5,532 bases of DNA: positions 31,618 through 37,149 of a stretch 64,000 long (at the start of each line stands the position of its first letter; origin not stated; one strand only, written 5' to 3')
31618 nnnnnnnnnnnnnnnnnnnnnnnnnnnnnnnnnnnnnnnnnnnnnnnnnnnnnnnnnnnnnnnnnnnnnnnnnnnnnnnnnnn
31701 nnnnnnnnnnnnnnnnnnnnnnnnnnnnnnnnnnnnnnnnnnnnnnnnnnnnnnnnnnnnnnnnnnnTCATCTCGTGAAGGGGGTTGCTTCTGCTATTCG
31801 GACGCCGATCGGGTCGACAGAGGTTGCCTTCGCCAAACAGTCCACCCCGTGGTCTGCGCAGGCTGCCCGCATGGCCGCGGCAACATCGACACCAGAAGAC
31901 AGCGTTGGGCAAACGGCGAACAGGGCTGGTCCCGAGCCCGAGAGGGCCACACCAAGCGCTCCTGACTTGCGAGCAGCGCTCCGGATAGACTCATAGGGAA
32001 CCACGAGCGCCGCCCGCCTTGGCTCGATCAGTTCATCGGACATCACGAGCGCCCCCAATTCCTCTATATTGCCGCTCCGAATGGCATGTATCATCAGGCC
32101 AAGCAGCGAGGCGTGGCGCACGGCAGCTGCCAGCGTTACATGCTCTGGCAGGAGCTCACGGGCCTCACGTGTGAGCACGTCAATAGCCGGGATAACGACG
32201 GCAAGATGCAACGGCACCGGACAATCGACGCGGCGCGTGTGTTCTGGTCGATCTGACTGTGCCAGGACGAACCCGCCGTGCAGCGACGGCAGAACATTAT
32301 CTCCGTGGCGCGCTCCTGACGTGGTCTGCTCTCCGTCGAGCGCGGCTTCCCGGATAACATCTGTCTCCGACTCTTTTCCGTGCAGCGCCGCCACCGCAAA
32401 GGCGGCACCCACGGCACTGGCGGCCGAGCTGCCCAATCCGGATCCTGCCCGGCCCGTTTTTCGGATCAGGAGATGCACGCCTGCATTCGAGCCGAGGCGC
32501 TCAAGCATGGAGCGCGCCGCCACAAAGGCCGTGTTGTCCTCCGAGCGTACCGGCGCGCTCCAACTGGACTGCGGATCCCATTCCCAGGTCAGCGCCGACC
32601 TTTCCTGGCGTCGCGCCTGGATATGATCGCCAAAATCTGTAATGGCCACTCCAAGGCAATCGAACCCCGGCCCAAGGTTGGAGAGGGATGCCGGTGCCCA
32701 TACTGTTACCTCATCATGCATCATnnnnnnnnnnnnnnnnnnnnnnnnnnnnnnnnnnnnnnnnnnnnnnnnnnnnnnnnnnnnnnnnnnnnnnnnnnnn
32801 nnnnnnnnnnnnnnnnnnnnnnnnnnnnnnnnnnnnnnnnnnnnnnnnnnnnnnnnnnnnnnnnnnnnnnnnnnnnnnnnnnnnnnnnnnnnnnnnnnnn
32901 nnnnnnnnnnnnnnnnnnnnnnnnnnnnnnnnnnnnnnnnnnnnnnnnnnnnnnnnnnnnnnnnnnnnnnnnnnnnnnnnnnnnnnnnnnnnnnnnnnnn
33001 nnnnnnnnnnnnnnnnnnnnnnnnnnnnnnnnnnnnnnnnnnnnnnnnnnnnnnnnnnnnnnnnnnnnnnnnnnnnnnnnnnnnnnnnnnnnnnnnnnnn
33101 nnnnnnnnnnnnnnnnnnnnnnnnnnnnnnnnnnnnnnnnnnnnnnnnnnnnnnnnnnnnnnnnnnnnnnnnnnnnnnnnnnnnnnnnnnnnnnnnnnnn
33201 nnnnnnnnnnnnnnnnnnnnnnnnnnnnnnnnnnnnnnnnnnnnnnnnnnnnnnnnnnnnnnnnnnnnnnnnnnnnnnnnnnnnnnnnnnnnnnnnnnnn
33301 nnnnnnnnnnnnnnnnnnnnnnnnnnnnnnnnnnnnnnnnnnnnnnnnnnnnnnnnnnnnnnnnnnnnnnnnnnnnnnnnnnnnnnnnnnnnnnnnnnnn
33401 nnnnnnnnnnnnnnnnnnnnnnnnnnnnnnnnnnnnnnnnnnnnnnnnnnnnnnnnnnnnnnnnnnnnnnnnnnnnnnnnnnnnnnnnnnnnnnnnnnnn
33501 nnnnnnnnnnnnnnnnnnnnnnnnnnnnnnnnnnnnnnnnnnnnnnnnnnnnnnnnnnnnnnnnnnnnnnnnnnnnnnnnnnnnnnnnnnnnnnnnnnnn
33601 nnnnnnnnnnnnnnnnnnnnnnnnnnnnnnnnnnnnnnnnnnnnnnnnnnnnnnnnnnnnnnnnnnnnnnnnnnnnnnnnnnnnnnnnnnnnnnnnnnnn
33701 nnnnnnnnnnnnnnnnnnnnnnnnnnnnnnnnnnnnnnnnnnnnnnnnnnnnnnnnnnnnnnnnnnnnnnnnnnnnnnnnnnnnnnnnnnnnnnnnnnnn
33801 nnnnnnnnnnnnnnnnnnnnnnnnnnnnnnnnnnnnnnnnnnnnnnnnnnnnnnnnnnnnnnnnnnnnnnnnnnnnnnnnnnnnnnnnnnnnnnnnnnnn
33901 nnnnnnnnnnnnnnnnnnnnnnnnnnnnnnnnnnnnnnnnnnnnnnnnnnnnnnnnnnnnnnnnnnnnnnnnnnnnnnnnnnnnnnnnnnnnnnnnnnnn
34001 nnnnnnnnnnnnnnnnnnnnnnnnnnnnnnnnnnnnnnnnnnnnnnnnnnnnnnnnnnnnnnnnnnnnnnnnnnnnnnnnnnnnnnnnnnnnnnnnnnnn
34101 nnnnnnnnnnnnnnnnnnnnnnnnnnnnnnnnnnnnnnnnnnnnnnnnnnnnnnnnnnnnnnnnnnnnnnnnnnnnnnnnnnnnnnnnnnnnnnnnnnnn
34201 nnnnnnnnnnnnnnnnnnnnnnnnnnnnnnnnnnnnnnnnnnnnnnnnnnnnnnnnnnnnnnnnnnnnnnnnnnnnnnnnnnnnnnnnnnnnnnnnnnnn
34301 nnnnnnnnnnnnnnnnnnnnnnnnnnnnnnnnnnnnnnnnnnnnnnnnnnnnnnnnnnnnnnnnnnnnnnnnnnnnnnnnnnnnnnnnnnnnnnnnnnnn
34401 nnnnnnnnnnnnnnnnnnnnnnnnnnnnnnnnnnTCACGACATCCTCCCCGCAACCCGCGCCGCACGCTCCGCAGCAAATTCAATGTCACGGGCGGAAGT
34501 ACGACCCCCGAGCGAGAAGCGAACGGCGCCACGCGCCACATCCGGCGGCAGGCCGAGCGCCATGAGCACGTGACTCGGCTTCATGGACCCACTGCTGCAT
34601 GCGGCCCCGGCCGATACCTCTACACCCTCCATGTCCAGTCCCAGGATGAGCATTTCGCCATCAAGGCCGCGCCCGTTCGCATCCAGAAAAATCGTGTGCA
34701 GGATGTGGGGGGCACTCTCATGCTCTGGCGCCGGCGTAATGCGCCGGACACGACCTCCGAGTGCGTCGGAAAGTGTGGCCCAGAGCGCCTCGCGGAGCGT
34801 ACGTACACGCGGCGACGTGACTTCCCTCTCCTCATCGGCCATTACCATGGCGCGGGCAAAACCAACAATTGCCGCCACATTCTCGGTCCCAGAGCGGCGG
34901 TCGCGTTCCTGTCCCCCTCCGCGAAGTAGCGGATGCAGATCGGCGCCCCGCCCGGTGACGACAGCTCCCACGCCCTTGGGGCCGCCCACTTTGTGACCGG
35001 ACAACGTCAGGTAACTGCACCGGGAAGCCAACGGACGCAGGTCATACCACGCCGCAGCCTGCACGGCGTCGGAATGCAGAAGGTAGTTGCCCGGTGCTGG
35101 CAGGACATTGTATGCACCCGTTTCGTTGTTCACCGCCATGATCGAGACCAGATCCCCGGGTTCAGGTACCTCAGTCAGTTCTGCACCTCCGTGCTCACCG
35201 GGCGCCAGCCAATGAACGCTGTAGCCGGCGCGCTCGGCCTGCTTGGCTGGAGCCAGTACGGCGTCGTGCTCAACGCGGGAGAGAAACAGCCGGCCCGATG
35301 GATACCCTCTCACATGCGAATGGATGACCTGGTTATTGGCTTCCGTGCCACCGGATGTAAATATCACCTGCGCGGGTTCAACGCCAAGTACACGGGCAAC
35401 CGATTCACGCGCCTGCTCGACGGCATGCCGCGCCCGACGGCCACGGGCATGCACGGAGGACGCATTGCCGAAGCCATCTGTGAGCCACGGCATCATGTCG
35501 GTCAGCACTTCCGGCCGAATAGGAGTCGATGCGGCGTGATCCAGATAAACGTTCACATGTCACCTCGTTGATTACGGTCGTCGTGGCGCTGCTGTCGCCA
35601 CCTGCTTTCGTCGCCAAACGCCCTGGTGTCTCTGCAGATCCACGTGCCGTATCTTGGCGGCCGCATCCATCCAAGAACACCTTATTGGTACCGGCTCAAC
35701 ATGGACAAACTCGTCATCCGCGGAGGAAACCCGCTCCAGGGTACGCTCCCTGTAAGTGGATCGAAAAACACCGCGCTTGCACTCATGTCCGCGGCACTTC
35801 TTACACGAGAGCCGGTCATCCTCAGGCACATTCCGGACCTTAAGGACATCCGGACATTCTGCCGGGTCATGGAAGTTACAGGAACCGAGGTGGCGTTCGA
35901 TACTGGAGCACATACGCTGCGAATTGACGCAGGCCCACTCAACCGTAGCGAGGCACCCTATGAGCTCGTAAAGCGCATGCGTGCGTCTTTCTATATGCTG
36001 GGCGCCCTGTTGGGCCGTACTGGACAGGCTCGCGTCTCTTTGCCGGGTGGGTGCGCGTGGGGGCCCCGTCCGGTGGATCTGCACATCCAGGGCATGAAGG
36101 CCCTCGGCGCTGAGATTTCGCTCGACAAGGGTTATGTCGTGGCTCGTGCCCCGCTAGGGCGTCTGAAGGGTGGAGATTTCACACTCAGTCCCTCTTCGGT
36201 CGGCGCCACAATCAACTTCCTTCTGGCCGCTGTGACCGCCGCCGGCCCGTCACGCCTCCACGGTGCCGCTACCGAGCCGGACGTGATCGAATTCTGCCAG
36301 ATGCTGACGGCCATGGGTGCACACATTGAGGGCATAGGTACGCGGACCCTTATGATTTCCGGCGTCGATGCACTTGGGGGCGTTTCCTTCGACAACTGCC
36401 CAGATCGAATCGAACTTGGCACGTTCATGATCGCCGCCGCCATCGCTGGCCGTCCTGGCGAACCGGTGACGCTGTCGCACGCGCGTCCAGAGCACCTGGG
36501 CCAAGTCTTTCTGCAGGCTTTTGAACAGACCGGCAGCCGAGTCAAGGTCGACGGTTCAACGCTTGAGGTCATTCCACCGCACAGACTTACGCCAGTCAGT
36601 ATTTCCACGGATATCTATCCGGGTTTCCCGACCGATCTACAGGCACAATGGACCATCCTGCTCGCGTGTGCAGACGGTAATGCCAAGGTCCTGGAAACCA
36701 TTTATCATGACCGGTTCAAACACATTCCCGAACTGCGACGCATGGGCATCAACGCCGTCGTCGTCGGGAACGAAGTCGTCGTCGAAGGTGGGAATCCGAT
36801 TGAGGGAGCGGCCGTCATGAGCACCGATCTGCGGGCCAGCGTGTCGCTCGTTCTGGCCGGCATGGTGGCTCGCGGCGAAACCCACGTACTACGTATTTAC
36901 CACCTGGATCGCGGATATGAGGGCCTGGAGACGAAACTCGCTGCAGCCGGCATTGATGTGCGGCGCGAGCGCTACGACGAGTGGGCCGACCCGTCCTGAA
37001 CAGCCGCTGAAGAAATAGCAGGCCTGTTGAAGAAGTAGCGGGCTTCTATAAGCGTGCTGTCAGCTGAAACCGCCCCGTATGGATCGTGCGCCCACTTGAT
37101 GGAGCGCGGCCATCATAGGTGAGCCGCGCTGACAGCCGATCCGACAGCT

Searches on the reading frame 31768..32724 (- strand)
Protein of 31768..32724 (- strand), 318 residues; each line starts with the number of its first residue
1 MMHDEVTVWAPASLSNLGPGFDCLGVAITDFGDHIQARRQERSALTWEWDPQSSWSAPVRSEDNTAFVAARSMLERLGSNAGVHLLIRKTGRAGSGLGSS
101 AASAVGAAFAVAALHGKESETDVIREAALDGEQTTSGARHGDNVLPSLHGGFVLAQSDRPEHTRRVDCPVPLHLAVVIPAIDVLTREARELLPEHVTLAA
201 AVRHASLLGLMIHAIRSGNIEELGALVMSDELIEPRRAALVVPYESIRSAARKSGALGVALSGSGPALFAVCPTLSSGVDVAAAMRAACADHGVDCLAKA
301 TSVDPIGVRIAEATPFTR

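Call 82: search_protein_families(library=pfam, proteins=[window:31768-32724:-], max_evalue=0.00001)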
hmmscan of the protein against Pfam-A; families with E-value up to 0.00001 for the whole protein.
window:31768-32724:- (318 aa): 2 families
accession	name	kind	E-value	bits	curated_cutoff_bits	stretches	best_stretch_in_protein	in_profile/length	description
PF00288.32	GHMP_kinases_N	-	5.1e-13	49.5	22.3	1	65-151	2-87/87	GHMP kinases N terminal domain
PF08544.19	GHMP_kinases_C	-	5.7e-12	46.3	21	1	211-290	1-84/85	GHMP kinases C terminal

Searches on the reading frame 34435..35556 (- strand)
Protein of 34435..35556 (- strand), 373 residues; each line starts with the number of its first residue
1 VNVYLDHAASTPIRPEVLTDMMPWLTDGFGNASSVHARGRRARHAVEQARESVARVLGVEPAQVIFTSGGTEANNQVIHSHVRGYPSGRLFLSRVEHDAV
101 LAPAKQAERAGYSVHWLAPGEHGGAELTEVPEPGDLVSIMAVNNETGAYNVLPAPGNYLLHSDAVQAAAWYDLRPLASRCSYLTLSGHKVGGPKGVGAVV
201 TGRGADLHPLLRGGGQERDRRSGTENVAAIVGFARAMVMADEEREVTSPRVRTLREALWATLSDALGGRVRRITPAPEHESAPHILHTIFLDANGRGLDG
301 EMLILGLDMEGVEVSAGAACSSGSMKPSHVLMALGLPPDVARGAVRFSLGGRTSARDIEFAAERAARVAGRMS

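Call 82: search_protein_families(library=pfam, proteins=[window:34435-35556:-], max_evalue=0.00001)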
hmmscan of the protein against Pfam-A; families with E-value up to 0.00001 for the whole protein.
window:34435-35556:- (373 aa): 1 family
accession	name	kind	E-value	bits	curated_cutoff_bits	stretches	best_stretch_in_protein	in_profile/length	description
PF00266.25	Aminotran_5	-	3.3e-49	168.3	21.5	1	3-359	1-369/371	Aminotransferase class-V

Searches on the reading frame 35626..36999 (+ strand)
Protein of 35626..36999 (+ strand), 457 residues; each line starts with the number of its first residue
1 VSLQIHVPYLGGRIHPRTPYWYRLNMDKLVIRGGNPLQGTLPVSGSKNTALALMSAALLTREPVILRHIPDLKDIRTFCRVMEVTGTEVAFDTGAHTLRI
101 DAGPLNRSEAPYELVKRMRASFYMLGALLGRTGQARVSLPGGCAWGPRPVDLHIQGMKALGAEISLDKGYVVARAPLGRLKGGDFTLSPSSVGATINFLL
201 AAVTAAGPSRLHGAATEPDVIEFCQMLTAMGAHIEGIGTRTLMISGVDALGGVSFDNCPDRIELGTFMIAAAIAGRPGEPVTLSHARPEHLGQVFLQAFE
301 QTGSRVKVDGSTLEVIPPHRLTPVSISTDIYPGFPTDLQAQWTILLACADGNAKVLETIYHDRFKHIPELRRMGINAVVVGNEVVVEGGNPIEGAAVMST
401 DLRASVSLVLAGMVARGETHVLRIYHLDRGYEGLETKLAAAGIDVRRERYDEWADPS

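Call 82: search_protein_families(library=pfam, proteins=[window:35626-36999:+], max_evalue=0.00001)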
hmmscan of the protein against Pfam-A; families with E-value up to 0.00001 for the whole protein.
window:35626-36999:+ (457 aa): 1 family
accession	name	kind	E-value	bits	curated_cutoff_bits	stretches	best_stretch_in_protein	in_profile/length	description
PF00275.25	EPSP_synthase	-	8.8e-82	275.5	22.8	1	32-438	2-417/417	EPSP synthase (3-phosphoshikimate 1-carboxyvinyltransferase)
